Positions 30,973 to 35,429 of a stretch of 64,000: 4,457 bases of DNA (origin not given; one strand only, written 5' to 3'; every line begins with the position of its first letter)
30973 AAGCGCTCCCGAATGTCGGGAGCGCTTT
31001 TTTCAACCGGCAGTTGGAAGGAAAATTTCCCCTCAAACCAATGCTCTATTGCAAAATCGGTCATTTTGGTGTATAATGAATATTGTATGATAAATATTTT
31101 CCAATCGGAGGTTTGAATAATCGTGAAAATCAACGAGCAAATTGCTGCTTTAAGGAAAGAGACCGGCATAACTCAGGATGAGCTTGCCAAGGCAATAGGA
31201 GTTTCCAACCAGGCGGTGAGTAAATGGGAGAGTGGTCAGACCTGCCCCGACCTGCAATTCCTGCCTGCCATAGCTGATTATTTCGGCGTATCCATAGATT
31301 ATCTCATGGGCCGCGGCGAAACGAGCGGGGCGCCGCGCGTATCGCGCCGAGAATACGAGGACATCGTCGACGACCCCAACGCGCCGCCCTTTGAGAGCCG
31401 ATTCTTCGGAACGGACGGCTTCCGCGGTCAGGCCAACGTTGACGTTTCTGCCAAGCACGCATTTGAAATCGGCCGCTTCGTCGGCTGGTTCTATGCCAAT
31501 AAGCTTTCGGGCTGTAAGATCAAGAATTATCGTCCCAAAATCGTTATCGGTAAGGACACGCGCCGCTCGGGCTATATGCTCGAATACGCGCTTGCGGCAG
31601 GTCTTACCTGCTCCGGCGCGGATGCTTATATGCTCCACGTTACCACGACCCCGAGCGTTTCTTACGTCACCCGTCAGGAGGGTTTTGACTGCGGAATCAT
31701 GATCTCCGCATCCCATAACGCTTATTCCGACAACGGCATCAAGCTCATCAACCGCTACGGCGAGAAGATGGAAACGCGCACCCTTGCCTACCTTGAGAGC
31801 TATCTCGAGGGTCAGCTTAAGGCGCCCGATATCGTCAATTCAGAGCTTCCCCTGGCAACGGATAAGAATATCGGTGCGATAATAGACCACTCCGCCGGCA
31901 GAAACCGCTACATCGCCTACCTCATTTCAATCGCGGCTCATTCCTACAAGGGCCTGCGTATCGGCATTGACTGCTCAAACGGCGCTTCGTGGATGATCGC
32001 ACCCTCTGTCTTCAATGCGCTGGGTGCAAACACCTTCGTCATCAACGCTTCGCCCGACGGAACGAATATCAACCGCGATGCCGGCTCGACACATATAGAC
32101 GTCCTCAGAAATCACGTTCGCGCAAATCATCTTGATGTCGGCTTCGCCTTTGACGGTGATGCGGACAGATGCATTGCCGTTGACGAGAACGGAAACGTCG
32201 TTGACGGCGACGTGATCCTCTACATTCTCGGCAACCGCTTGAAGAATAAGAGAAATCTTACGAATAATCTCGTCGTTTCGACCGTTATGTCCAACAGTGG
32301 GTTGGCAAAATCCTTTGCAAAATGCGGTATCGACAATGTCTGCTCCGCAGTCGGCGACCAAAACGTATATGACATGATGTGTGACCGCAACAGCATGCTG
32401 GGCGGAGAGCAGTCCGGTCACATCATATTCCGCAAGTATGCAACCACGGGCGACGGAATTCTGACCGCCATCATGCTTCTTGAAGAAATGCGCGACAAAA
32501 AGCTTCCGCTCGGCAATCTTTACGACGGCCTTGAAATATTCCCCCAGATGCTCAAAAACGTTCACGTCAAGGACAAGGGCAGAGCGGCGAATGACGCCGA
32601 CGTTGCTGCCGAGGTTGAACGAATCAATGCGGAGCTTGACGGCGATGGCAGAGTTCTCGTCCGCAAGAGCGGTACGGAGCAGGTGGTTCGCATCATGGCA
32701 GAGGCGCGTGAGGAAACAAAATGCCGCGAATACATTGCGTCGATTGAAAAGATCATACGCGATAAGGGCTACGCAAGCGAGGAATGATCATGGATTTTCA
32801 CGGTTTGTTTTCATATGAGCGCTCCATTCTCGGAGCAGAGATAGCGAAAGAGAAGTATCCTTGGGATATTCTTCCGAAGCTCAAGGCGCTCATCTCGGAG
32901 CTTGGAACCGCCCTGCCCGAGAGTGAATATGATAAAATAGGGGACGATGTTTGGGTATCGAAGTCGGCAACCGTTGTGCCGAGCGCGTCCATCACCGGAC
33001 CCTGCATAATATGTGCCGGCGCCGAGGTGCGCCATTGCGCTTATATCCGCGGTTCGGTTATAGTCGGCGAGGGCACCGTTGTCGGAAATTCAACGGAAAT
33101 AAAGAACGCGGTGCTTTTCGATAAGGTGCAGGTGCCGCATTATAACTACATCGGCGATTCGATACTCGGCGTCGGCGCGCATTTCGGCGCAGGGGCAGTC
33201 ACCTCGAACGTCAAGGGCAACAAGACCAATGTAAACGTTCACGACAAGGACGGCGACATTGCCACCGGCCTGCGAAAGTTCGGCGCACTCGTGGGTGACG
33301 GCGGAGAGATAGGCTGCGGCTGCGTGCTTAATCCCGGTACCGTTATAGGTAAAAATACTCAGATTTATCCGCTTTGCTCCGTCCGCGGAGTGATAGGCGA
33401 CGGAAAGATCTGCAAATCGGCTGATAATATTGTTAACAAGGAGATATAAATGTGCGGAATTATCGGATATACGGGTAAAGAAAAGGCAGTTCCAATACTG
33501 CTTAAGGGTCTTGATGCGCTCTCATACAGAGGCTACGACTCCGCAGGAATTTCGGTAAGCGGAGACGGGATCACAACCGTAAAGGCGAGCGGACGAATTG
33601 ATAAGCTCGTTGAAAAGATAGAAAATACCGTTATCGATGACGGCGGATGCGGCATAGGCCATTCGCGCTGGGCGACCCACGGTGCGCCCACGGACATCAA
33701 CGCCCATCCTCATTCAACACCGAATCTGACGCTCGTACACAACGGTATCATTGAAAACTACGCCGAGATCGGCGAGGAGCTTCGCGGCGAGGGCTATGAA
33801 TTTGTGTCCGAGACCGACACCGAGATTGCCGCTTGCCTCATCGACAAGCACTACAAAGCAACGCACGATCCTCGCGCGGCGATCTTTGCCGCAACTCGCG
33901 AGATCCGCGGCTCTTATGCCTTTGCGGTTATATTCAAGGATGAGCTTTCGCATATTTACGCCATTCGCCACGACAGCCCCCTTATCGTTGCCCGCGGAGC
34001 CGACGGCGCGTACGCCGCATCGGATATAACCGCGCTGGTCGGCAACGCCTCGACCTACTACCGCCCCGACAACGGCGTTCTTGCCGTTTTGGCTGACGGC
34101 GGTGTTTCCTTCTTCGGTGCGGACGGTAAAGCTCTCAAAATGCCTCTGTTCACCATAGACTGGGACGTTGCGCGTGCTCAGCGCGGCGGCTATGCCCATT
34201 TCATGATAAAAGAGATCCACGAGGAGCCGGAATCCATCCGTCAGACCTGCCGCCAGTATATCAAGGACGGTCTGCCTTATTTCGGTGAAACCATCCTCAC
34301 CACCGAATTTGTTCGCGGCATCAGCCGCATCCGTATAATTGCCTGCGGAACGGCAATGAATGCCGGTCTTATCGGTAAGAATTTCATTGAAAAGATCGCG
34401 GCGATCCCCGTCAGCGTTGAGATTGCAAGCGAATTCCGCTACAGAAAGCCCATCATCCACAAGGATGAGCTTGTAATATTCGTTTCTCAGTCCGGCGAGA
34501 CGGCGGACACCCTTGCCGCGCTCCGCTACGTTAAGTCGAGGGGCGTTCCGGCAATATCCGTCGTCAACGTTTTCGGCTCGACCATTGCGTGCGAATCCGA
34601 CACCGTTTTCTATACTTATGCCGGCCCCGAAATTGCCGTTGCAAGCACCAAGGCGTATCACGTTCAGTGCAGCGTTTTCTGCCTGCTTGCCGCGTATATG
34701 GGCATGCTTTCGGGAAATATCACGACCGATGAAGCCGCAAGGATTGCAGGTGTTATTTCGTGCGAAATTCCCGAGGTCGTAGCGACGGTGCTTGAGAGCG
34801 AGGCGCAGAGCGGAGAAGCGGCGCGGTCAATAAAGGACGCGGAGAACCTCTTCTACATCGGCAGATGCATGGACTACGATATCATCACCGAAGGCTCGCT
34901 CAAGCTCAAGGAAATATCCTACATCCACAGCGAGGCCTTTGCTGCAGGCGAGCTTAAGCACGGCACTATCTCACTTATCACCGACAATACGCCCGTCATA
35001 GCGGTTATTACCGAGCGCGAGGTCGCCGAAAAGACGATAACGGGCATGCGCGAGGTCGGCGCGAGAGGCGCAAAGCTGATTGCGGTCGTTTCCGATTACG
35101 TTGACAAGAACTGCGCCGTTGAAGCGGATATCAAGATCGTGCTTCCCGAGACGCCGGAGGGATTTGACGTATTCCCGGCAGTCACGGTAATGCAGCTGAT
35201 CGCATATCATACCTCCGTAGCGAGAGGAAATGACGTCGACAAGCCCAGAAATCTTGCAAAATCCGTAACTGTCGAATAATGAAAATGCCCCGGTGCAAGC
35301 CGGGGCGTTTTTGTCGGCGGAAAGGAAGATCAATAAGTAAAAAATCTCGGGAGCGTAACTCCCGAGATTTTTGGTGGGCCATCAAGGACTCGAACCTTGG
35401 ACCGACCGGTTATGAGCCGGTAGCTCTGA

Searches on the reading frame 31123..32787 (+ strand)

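Call 27: search_protein_families(library=pfam, proteins=[window:31123-32787:+], max_evalue=0.001)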
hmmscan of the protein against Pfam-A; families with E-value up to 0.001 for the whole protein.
window:31123-32787:+ (554 aa): 10 families
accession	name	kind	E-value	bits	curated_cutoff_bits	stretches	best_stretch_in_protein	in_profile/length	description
PF02878.22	PGM_PMM_I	-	5.3e-31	107.6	22.5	1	94-227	3-130/138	Phosphoglucomutase/phosphomannomutase, alpha/beta/alpha domain I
PF02880.22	PGM_PMM_III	-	1.1e-27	96.9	20.7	1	361-468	1-109/115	Phosphoglucomutase/phosphomannomutase, alpha/beta/alpha domain III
PF01381.28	HTH_3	-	2.2e-18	66.5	23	1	7-61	1-55/55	Helix-turn-helix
PF02879.22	PGM_PMM_II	-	3.6e-16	60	29.3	1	266-357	6-103/103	Phosphoglucomutase/phosphomannomutase, alpha/beta/alpha domain II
PF00408.26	PGM_PMM_IV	-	1.2e-14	54.5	23.1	1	477-542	1-66/68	Phosphoglucomutase/phosphomannomutase, C-terminal domain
PF13560.12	HTH_31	-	2e-10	41.3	27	1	6-57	5-57/64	Helix-turn-helix domain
PF12844.13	HTH_19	-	4.8e-09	36.4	30.2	1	5-62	2-59/64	Helix-turn-helix domain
PF13443.12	HTH_26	-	2.5e-05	24.9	22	1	9-59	4-55/63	Cro/C1-type HTH DNA-binding domain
PF14549.12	P22_Cro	-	0.00046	20.4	30.2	1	18-44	12-36/60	DNA-binding transcriptional regulator Cro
PF07022.19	Phage_CI_repr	-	0.00047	20.9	22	1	10-63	6-59/65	Bacteriophage CI repressor helix-turn-helix domain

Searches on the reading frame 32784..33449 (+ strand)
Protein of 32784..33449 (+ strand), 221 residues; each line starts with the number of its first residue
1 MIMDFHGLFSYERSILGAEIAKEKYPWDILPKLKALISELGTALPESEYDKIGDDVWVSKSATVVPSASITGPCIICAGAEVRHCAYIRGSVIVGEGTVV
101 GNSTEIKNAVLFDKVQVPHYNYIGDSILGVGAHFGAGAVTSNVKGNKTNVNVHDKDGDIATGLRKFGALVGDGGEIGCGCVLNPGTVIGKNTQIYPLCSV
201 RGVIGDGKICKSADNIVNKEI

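Call 27: search_protein_families(library=pfam, proteins=[window:32784-33449:+], max_evalue=0.001)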
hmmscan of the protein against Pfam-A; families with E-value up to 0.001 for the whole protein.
window:32784-33449:+ (221 aa): 3 families
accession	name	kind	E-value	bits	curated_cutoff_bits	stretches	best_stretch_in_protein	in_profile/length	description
PF00132.30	Hexapep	-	1.8e-11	43.7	27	0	74-108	2-36/36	Bacterial transferase hexapeptide (six repeats)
PF25084.1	LbH_EIF2B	-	4.2e-11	43.2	54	1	56-140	4-87/105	EIF2B subunit epsilon LbH domain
PF24894.1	Hexapep_GlmU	-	2.5e-06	28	23.3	1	63-124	25-84/104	GlmU-like, C-terminal hexapeptide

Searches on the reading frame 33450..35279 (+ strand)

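Call 27: search_protein_families(library=pfam, proteins=[window:33450-35279:+], max_evalue=0.001)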
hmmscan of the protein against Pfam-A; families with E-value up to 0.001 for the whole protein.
window:33450-35279:+ (609 aa): 3 families
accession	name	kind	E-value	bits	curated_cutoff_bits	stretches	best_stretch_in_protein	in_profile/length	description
PF01380.27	SIS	-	2.8e-45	153.8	25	2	292-414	6-129/131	SIS domain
PF13522.11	GATase_6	-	1.1e-15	58.2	27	1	62-191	7-129/130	Glutamine amidotransferase domain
PF13537.11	GATase_7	-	5.1e-12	46.3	25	1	91-197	22-122/123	Glutamine amidotransferase domain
